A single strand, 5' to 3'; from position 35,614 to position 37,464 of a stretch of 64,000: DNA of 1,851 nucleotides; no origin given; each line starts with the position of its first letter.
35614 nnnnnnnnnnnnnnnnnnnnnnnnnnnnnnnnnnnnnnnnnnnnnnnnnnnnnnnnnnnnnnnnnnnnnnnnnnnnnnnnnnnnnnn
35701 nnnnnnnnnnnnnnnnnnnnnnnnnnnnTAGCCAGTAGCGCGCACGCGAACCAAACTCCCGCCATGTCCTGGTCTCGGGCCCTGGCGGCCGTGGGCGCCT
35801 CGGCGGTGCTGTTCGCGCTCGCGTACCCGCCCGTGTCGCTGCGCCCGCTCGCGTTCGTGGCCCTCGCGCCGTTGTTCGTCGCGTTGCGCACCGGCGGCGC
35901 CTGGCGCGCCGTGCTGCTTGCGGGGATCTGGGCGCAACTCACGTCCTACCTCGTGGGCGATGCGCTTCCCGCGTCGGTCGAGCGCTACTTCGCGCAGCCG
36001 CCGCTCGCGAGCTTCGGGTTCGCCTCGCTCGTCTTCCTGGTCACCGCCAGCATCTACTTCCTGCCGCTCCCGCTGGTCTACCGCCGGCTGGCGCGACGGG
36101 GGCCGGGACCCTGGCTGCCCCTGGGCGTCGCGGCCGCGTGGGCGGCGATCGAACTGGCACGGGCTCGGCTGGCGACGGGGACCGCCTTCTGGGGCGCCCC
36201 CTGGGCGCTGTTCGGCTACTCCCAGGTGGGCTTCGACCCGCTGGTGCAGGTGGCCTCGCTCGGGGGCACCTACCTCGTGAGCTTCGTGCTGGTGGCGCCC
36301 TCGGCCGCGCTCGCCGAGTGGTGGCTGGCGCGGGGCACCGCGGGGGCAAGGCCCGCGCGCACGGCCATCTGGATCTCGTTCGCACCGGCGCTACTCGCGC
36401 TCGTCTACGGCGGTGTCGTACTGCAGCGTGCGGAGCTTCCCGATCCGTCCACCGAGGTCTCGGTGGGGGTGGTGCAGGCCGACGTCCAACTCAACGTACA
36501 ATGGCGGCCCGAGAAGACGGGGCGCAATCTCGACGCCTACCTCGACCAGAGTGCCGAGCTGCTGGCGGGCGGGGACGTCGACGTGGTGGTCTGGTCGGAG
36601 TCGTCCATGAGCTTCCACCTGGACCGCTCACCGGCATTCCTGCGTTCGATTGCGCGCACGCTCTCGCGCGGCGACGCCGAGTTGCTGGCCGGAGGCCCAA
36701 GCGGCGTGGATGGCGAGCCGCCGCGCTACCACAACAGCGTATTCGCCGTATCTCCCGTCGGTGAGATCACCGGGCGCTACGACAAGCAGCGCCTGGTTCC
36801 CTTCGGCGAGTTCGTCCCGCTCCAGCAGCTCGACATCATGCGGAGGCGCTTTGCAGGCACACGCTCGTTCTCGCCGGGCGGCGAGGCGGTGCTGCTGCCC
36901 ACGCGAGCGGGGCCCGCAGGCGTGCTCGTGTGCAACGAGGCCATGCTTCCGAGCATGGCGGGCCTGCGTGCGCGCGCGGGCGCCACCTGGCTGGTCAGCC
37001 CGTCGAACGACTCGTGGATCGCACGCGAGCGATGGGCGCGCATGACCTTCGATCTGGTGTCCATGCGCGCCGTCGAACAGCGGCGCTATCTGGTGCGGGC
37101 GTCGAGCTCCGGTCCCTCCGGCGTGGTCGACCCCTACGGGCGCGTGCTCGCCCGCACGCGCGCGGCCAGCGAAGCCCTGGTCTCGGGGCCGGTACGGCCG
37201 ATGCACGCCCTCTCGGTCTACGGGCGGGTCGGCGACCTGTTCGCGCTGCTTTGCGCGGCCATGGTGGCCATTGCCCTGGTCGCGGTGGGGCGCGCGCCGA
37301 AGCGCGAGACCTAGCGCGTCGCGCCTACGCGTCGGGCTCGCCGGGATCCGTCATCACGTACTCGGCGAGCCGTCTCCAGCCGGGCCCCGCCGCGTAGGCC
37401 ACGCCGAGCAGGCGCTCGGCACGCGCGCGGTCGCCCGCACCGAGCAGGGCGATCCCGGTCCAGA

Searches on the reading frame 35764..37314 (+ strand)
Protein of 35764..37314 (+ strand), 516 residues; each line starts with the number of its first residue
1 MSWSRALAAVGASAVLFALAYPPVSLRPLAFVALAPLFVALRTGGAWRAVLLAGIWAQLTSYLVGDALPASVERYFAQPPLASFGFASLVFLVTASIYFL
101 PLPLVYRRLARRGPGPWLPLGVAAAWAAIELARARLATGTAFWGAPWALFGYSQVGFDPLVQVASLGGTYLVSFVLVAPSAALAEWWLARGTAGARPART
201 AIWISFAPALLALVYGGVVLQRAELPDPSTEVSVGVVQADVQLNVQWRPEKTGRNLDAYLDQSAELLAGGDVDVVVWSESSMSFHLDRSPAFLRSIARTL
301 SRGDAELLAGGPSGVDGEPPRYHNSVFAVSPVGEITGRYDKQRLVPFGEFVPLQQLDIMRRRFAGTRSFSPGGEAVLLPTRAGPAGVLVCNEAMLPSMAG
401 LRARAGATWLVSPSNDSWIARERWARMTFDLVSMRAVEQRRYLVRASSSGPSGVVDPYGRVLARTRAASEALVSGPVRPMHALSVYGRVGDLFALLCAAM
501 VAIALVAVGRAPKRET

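Call 49: search_protein_families(library=pfam, proteins=[window:35764-37314:+], max_evalue=0.1)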
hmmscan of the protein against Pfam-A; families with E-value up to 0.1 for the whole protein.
window:35764-37314:+ (516 aa): 2 families
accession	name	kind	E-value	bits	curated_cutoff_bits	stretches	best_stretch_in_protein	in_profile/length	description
PF20154.4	LNT_N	-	2.2e-19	70.6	27.1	1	13-180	1-157/159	Apolipoprotein N-acyltransferase N-terminal domain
PF00795.27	CN_hydrolase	-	1.5e-16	61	23.2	1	235-473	3-242/256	Carbon-nitrogen hydrolase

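Call 50: search_protein_families(library=ncbifam, proteins=[window:35764-37314:+], max_evalue=0.1)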
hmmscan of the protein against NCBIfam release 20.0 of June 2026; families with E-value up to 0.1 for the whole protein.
window:35764-37314:+ (516 aa): 4 families
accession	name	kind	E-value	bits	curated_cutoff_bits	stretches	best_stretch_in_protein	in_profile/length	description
TIGR00546.1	lnt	equivalog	9.7e-73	245.6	132.9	1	84-461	23-395/395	apolipoprotein N-acyltransferase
NF008934.0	PRK12291.1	equivalog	6.3e-07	29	427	1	228-355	192-310/419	apolipoprotein N-acyltransferase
NF033621.1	de_GSH_amidase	exception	7.6e-05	22.2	355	1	385-474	141-232/260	deaminated glutathione amidase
NF010588.0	PRK13981.1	equivalog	0.027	12.9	479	1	288-444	65-202/546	NAD+ synthase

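Call 71: find_homologous_proteins(query=window:35764-37314:+, max_evalue=1e-20)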
Query window:35764-37314:+ (516 aa): 652 proteins with E <= 1e-20 among 8000 candidates; the best 120 are listed.
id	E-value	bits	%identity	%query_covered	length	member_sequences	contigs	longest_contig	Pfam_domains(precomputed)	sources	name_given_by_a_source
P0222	0.0e+0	1117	100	100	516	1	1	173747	PF20154.5,PF00795.28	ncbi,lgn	-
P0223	5.3e-154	532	53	94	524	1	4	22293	PF20154.5,PF00795.28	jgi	jgi:apolipoprotein N-acyltransferase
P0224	3.3e-149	516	52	97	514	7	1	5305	PF20154.5,PF00795.28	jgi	jgi:apolipoprotein N-acyltransferase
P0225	4.8e-149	515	53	91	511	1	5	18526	PF20154.5,PF00795.28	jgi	jgi:apolipoprotein N-acyltransferase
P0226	5.1e-149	515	52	98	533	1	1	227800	PF20154.5,PF00795.28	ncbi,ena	-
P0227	6.2e-147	508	51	95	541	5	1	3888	PF20154.5,PF00795.28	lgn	-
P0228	9.5e-146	504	52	93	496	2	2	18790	PF20154.5,PF00795.28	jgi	jgi:apolipoprotein N-acyltransferase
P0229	5.4e-144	499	51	99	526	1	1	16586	PF20154.5,PF00795.28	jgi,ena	-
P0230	1.7e-142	494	53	98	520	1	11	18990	PF20154.5,PF00795.28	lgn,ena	-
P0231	2.0e-141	490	52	97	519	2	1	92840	PF20154.5,PF00795.28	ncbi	-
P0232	1.2e-140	488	51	96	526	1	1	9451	PF20154.5,PF00795.28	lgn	-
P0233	5.5e-140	485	51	100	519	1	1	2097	PF20154.5,PF00795.28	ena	-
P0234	6.8e-140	485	52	93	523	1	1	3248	PF20154.5,PF00795.28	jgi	jgi:apolipoprotein N-acyltransferase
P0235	2.0e-139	484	51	95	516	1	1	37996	PF20154.5,PF00795.28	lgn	-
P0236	4.7e-139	482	49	96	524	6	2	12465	PF20154.5,PF00795.28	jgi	jgi:apolipoprotein N-acyltransferase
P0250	2.0e-133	464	48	92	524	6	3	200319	PF20154.5,PF00795.28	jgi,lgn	jgi:apolipoprotein N-acyltransferase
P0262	7.5e-131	455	47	97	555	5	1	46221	PF20154.5,PF00795.28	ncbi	-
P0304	3.6e-124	433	48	93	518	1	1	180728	PF20154.5,PF00795.28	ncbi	-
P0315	5.7e-123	429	48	95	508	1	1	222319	PF20154.5,PF00795.28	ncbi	-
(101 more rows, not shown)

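Call 72: find_encoding_contigs(protein=P0226, flank=10000, max_places=1)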
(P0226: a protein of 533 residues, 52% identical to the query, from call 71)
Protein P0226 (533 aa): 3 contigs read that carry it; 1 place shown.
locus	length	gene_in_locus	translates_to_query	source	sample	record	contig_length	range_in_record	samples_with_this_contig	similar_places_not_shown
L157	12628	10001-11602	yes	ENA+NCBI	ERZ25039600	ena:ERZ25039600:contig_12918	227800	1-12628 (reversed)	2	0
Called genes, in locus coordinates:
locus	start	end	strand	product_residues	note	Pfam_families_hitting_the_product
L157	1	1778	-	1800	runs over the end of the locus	PF13948:DUF4215 (weak)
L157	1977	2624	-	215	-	PF01625:PMSR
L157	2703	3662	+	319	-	PF00106:adh_short, PF08659:KR, PF13561:adh_short_C2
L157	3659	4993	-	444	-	PF02353:CMAS, PF13489:Methyltransf_23 (weak), PF08242:Methyltransf_12 (weak), PF13649:Methyltransf_25 (weak)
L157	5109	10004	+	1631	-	PF00211:Guanylate_cyc, PF13191:AAA_16, PF13401:AAA_22 (faint), PF00211:Guanylate_cyc, PF13191:AAA_16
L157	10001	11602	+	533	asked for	PF20154:LNT_N, PF00795:CN_hydrolase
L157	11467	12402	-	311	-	PF00487:FA_desaturase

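Call 73: find_encoding_contigs(protein=P0231, flank=10000, max_places=1)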
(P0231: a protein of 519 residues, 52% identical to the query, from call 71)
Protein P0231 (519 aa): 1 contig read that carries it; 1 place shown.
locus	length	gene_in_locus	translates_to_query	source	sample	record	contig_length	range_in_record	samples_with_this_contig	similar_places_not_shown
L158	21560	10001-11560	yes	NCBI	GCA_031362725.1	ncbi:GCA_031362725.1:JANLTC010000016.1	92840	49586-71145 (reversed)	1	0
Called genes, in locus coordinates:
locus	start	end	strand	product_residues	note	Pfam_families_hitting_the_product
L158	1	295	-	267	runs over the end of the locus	PF00561:Abhydrolase_1, PF12146:Hydrolase_4, PF12697:Abhydrolase_6, PF03096:Ndr (weak), PF08386:Abhydrolase_4 (weak)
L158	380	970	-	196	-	PF00025:Arf (weak)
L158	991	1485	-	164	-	PF03259:Robl_LC7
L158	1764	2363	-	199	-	PF21176:RecR_HhH, PF02132:RecR_ZnF (faint), PF01751:Toprim, PF13662:Toprim_4, PF21175:RecR_C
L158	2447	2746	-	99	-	PF02575:YbaB_DNA_bd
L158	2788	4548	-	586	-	PF01078:Mg_chelatase (faint), PF05496:RuvB_N (weak), PF13191:AAA_16 (weak), PF13177:DNA_pol3_delta2, PF00004:AAA, PF07728:AAA_5 (weak), PF22608:DNAX_ATPase_lid, PF12169:DNA_pol3_gamma3, +3 more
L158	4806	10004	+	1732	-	PF00211:Guanylate_cyc, PF13191:AAA_16, PF13401:AAA_22 (faint), PF00211:Guanylate_cyc, PF13191:AAA_16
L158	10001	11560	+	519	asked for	PF20154:LNT_N, PF00795:CN_hydrolase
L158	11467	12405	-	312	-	PF00487:FA_desaturase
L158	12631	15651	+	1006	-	PF02985:HEAT (faint), PF13646:HEAT_2, PF00027:cNMP_binding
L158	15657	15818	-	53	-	-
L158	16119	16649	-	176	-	PF00903:Glyoxalase (weak), PF13669:Glyoxalase_4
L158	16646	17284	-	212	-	PF00440:TetR_N, PF13977:TetR_C_6, PF16925:TetR_C_13 (weak)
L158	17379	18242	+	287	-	PF00106:adh_short, PF01370:Epimerase (weak), PF05368:NmrA (weak), PF08659:KR, PF13460:NAD_binding_10, PF13561:adh_short_C2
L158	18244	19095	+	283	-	PF00106:adh_short, PF08659:KR, PF13561:adh_short_C2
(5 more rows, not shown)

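Call 74: find_encoding_contigs(protein=P0250, flank=10000, max_places=1)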
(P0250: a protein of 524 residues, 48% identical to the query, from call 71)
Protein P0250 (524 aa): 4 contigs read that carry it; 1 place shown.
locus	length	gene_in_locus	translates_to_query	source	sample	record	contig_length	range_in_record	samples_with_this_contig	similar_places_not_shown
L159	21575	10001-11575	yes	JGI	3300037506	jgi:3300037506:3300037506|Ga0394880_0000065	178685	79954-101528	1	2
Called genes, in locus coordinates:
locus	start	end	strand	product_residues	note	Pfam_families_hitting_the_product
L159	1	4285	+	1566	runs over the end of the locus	PF00211:Guanylate_cyc, PF13191:AAA_16, PF13401:AAA_22 (faint), PF00211:Guanylate_cyc, PF13191:AAA_16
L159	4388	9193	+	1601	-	PF07676:PD40 (faint)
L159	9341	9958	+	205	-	-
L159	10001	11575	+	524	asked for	PF20154:LNT_N, PF00795:CN_hydrolase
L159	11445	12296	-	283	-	PF00487:FA_desaturase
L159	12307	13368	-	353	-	PF11136:DUF2889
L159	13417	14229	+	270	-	PF23169:HalD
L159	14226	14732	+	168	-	PF08714:Fae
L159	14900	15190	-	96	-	-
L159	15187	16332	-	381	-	PF00144:Beta-lactamase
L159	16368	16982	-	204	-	-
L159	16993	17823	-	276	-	PF12679:ABC2_membrane_2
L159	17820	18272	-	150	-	-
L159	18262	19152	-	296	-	PF00005:ABC_tran, PF02463:SMC_N (faint), PF13304:AAA_21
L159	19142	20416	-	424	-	PF13229:Beta_helix, PF05048:NosD, PF13229:Beta_helix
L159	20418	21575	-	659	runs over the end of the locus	PF18764:nos_propeller, PF13473:Cupredoxin_1 (weak), PF00116:COX2 (weak)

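Call 82: find_encoding_contigs(protein=P0304, flank=10000, max_places=1)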
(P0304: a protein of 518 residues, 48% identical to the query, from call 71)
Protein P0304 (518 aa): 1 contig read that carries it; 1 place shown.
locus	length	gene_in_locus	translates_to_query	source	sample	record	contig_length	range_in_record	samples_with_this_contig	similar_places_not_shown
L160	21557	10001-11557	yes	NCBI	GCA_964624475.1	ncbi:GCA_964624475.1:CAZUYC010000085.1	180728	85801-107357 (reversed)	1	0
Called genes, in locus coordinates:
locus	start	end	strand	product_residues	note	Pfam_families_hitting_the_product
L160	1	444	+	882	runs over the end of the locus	PF00069:Pkinase, PF07714:PK_Tyr_Ser-Thr, PF03109:ABC1 (weak), PF26549:Tricorn_N, PF07676:PD40 (weak), PF26549:Tricorn_N, PF07676:PD40 (weak), PF26549:Tricorn_N (weak), +4 more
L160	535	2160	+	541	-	PF16697:Yop-YscD_cpl, PF00498:FHA, PF01590:GAF, PF13185:GAF_2, PF13492:GAF_3, PF00211:Guanylate_cyc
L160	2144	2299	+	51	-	-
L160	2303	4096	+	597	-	PF00027:cNMP_binding, PF24179:NTE_Ploop, PF01734:Patatin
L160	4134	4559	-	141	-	PF01850:PIN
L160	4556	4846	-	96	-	PF02604:PhdYeFM_antitox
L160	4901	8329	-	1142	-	PF00211:Guanylate_cyc, PF13191:AAA_16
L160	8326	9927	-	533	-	PF02310:B12-binding, PF04055:Radical_SAM, PF13282:DUF4070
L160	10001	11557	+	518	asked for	PF20154:LNT_N, PF00795:CN_hydrolase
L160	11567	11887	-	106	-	-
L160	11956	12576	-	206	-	PF04542:Sigma70_r2 (weak), PF04545:Sigma70_r4, PF08281:Sigma70_r4_2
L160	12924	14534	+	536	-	PF01590:GAF, PF13185:GAF_2, PF13492:GAF_3, PF00158:Sigma54_activat, PF14532:Sigma54_activ_2, PF07728:AAA_5 (weak), PF25601:AAA_lid_14, PF02954:HTH_8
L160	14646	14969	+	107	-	-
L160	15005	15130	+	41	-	-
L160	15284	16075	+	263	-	-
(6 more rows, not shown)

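Call 83: find_encoding_contigs(protein=P0315, flank=10000, max_places=1)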
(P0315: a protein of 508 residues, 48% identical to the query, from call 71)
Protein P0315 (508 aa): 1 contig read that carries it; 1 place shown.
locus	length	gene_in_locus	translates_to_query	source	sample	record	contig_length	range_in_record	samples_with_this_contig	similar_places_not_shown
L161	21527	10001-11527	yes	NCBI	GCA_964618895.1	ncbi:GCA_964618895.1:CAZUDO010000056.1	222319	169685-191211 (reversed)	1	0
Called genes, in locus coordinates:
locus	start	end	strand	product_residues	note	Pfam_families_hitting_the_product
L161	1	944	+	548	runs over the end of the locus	PF02878:PGM_PMM_I, PF02879:PGM_PMM_II, PF02880:PGM_PMM_III, PF00408:PGM_PMM_IV (weak)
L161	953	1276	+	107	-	-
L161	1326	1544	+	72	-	PF02604:PhdYeFM_antitox (weak)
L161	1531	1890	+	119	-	PF01850:PIN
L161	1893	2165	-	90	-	-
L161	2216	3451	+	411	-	PF16491:Peptidase_M48_N, PF01435:Peptidase_M48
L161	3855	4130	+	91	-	-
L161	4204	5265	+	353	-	PF00487:FA_desaturase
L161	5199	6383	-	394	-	PF25371:DUF7884, PF02353:CMAS, PF13489:Methyltransf_23, PF08241:Methyltransf_11 (weak), PF13649:Methyltransf_25 (weak)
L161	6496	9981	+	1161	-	PF00211:Guanylate_cyc, PF13191:AAA_16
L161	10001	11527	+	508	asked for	PF20154:LNT_N, PF00795:CN_hydrolase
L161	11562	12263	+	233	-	PF00160:Pro_isomerase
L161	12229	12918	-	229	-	PF01323:DSBA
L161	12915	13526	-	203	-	PF06041:DUF924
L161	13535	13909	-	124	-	PF04343:DUF488, PF22751:DUF488-N3a, PF22752:DUF488-N3i (weak)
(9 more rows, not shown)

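Call 84: find_encoding_contigs(protein=P0262, flank=10000, max_places=1)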
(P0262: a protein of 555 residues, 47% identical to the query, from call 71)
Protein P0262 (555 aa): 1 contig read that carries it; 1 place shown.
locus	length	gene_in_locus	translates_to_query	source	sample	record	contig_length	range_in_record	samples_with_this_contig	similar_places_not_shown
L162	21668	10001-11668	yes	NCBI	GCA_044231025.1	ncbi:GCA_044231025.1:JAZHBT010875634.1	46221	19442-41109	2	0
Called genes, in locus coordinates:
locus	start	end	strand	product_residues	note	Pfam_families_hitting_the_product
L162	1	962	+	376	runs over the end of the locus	PF04909:Amidohydro_2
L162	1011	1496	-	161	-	PF01575:MaoC_dehydratas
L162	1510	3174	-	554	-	PF00501:AMP-binding, PF13193:AMP-binding_C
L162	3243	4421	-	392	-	PF13452:FAS1_DH_region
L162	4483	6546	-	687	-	PF05378:Hydant_A_N, PF01968:Hydantoinase_A, PF19278:Hydant_A_C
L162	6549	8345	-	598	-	PF02538:Hydantoinase_B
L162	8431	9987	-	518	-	PF02310:B12-binding, PF04055:Radical_SAM, PF13282:DUF4070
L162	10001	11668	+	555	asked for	PF20154:LNT_N, PF00795:CN_hydrolase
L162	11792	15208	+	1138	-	PF00211:Guanylate_cyc, PF13191:AAA_16, PF13401:AAA_22 (weak)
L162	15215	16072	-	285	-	PF02775:TPP_enzyme_C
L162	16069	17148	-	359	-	PF01855:POR_N, PF17147:PFOR_II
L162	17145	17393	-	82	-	PF14697:Fer4_21 (faint), PF25160:LdpA_Fe-S-bd (faint), PF12797:Fer4_2 (faint), PF00037:Fer4 (weak), PF12837:Fer4_6 (faint), PF13237:Fer4_10 (weak), PF12838:Fer4_7, PF13187:Fer4_9, +2 more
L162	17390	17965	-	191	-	PF01558:POR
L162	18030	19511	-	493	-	PF00501:AMP-binding, PF13193:AMP-binding_C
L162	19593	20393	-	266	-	PF01435:Peptidase_M48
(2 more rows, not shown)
